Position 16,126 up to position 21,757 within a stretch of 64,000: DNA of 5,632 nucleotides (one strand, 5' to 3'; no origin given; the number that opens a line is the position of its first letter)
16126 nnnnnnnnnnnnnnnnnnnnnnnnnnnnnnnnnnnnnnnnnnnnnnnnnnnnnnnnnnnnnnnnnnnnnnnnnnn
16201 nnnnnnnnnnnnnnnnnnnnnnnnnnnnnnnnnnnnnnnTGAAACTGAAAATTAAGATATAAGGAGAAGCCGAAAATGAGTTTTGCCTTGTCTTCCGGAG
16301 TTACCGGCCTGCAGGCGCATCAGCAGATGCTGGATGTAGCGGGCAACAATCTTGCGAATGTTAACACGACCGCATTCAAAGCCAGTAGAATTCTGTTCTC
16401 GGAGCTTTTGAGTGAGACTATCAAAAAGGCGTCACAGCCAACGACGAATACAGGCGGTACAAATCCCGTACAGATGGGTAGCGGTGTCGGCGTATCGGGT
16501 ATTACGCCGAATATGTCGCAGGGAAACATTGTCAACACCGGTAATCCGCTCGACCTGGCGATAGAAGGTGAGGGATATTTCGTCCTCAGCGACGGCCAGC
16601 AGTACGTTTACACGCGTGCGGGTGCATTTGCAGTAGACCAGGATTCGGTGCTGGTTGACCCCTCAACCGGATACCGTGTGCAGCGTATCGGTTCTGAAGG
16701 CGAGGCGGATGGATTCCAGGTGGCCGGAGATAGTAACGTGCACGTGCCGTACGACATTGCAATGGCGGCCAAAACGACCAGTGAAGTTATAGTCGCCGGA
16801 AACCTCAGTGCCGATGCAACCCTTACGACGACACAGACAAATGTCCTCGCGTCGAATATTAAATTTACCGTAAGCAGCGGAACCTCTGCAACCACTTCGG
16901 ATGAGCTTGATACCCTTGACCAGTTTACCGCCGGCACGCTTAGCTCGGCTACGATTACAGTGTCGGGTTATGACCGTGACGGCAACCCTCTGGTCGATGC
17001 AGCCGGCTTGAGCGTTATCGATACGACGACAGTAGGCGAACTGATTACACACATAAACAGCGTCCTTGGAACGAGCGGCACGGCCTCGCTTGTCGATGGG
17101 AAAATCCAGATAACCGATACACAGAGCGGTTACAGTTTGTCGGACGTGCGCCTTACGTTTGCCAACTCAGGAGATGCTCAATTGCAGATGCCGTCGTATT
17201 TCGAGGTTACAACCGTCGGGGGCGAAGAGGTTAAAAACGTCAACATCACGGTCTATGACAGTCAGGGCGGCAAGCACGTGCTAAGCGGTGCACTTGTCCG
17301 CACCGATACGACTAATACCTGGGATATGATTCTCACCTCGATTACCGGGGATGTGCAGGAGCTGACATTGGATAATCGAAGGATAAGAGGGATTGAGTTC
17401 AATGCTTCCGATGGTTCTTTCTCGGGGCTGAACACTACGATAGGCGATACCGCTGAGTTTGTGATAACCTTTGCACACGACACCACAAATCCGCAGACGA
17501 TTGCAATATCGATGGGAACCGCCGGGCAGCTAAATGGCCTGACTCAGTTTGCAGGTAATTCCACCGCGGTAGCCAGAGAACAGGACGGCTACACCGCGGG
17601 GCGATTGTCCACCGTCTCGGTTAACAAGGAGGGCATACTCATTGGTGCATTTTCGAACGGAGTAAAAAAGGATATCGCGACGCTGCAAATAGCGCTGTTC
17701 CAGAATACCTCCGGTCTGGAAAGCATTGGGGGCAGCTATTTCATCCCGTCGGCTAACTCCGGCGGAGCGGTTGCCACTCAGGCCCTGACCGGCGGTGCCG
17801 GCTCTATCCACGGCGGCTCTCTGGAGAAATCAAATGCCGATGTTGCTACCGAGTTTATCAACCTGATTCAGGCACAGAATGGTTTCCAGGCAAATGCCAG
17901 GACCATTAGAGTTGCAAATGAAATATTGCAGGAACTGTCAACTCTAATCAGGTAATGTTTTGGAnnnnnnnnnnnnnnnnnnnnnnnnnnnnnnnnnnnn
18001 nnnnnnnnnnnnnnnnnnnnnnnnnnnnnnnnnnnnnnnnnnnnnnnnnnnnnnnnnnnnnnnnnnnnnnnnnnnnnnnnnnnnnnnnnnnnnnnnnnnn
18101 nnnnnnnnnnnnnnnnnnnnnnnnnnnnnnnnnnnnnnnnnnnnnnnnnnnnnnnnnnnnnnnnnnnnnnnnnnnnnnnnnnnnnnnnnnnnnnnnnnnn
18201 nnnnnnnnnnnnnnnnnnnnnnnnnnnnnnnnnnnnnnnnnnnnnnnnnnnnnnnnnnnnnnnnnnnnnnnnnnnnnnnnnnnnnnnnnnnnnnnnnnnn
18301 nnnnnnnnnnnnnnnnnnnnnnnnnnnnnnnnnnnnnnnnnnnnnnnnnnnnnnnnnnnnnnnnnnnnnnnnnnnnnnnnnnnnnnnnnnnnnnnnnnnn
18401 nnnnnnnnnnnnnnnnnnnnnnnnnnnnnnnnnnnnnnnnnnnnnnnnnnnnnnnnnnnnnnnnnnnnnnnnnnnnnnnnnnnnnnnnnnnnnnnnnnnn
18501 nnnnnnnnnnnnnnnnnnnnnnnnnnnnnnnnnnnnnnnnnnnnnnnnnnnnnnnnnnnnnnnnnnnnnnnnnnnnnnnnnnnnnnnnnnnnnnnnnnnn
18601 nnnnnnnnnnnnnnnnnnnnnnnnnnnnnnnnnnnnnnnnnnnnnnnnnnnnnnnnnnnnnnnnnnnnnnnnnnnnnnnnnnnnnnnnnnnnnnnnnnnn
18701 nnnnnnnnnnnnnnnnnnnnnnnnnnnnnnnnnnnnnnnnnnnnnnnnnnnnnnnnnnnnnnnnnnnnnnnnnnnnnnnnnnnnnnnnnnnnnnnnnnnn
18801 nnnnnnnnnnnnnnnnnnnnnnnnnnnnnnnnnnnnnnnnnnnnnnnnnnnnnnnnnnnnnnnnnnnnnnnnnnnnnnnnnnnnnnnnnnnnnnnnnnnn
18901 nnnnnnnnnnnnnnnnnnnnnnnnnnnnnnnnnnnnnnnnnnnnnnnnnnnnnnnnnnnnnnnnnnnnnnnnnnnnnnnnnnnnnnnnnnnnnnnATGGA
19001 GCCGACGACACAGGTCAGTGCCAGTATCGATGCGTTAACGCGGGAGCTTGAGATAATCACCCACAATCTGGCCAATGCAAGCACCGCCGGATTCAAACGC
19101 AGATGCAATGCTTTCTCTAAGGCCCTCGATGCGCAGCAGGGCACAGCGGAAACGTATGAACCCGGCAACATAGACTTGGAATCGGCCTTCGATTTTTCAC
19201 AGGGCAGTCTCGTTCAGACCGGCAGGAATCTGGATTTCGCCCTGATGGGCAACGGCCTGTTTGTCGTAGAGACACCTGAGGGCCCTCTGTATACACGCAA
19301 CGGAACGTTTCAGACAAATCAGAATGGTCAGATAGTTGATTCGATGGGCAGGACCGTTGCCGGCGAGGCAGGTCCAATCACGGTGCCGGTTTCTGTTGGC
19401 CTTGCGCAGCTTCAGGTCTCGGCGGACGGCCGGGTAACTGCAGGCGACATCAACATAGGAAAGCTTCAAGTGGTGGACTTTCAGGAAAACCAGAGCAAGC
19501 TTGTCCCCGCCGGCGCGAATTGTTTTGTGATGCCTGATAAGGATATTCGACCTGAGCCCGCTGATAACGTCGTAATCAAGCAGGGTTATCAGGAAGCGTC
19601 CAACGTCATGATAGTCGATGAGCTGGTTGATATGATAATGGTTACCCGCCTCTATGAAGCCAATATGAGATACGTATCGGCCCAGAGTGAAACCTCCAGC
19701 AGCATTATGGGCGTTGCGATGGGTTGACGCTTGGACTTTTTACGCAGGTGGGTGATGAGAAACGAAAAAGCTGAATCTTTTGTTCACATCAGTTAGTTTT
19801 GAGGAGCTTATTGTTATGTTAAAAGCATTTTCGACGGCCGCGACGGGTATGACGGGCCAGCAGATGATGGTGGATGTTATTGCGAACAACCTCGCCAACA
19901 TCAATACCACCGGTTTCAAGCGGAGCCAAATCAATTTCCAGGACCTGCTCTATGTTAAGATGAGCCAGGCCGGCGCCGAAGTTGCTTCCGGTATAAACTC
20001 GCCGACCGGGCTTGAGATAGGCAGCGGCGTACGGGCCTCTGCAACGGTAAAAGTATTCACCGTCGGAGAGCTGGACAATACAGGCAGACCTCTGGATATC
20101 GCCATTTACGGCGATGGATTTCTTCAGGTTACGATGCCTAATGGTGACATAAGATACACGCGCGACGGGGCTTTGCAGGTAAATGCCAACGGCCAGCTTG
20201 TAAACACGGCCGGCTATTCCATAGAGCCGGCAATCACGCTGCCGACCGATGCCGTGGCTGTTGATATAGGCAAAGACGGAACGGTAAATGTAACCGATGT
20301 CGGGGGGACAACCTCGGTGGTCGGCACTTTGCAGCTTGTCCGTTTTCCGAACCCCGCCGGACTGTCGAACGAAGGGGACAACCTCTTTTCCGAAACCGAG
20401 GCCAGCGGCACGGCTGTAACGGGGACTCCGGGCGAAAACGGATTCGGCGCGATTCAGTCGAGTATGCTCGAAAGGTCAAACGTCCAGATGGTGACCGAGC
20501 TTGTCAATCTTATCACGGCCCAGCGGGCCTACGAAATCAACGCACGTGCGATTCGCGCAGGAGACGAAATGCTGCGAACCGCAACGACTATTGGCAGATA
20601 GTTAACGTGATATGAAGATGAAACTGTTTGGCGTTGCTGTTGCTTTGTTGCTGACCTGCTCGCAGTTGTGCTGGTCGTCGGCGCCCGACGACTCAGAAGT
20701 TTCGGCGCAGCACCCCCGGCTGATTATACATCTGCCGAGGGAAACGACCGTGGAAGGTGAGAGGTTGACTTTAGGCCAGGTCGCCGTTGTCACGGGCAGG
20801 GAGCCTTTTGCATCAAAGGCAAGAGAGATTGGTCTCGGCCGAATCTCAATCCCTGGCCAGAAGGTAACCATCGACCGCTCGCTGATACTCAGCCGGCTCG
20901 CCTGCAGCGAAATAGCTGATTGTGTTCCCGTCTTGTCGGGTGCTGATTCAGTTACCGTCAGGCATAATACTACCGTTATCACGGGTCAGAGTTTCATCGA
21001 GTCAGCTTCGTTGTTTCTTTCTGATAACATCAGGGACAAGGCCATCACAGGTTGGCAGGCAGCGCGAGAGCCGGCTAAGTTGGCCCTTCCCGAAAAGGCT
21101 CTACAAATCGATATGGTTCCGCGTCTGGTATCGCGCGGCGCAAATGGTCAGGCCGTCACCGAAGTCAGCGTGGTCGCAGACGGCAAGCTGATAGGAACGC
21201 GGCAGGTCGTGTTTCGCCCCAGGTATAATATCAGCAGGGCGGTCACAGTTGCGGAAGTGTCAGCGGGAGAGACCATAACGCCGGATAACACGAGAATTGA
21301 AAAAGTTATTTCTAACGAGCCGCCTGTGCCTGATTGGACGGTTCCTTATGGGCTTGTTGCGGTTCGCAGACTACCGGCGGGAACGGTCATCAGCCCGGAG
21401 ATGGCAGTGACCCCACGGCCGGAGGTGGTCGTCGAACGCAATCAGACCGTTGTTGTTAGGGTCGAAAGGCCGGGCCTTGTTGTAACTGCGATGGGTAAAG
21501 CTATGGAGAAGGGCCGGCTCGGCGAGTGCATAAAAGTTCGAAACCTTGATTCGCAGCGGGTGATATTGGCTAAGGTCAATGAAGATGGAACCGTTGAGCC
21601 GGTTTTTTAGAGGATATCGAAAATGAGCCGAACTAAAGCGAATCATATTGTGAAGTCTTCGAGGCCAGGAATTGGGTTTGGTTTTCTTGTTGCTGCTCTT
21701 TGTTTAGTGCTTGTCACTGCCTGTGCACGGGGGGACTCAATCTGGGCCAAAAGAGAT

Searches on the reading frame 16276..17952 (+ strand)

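Call 23: search_protein_families(library=pfam, proteins=[window:16276-17952:+], max_evalue=0.00001)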
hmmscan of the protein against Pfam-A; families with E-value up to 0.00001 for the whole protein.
window:16276-17952:+ (559 aa): 4 families
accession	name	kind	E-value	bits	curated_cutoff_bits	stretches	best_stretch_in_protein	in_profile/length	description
PF06429.18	Flg_bbr_C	-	8.8e-13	48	23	1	514-557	3-46/46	Flagellar basal body rod FlgEFG protein C-terminal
PF07559.19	FlgE_D2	-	3.4e-12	47.5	22.7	1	322-439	24-142/142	Flagellar basal body protein FlaE D2 domain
PF22692.1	LlgE_F_G_D1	-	1.2e-09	38.6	27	1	95-159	1-49/64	Flagellar hook protein FlgE/F/G D1 domain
PF00460.25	Flg_bb_rod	-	1.5e-07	31.6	20.7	1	7-35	3-31/31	Flagella basal body rod protein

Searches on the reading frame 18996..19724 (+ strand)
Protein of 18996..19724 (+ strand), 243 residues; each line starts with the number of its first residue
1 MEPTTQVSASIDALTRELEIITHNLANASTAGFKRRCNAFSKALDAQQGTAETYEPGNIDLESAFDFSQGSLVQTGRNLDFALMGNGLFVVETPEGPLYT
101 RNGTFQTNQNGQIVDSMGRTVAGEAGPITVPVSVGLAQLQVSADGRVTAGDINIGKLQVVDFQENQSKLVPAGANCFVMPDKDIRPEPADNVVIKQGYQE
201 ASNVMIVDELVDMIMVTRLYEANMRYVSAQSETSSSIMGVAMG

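Call 24: search_protein_families(library=pfam, proteins=[window:18996-19724:+], max_evalue=0.00001)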
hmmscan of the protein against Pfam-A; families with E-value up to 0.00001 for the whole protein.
window:18996-19724:+ (243 aa): 2 families
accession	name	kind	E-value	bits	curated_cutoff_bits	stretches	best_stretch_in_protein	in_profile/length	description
PF22692.1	LlgE_F_G_D1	-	6.1e-15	55.6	27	1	82-149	1-64/64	Flagellar hook protein FlgE/F/G D1 domain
PF06429.18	Flg_bbr_C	-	1.3e-11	44.2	23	1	195-237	1-43/46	Flagellar basal body rod FlgEFG protein C-terminal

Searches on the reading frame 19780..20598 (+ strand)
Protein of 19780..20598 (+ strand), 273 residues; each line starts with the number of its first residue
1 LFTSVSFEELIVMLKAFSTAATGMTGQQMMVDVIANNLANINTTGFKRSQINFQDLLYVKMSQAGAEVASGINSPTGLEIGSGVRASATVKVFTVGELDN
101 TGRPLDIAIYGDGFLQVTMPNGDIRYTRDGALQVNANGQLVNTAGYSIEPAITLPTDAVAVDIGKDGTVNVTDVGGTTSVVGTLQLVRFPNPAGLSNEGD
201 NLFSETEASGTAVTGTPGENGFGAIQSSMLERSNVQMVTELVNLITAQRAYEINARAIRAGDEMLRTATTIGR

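Call 24: search_protein_families(library=pfam, proteins=[window:19780-20598:+], max_evalue=0.00001)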
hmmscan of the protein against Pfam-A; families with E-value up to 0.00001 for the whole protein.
window:19780-20598:+ (273 aa): 3 families
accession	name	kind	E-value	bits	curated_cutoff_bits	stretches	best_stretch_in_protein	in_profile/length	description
PF22692.1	LlgE_F_G_D1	-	7e-25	87.4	27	1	108-171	1-64/64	Flagellar hook protein FlgE/F/G D1 domain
PF06429.18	Flg_bbr_C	-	6.4e-18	64.4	23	1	226-270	1-45/46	Flagellar basal body rod FlgEFG protein C-terminal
PF00460.25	Flg_bb_rod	-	2e-09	37.6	20.7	1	19-47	3-31/31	Flagella basal body rod protein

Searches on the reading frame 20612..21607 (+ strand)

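Call 24: search_protein_families(library=pfam, proteins=[window:20612-21607:+], max_evalue=0.00001)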
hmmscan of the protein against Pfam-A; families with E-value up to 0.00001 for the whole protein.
window:20612-21607:+ (332 aa): 2 families
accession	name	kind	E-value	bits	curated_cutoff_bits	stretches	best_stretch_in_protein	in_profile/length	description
PF13144.11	ChapFlgA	-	5e-21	75.4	23.8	1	210-329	4-121/122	Chaperone for flagella basal body P-ring formation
PF08666.17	SAF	-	2.1e-06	28.6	21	0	210-264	4-61/63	SAF domain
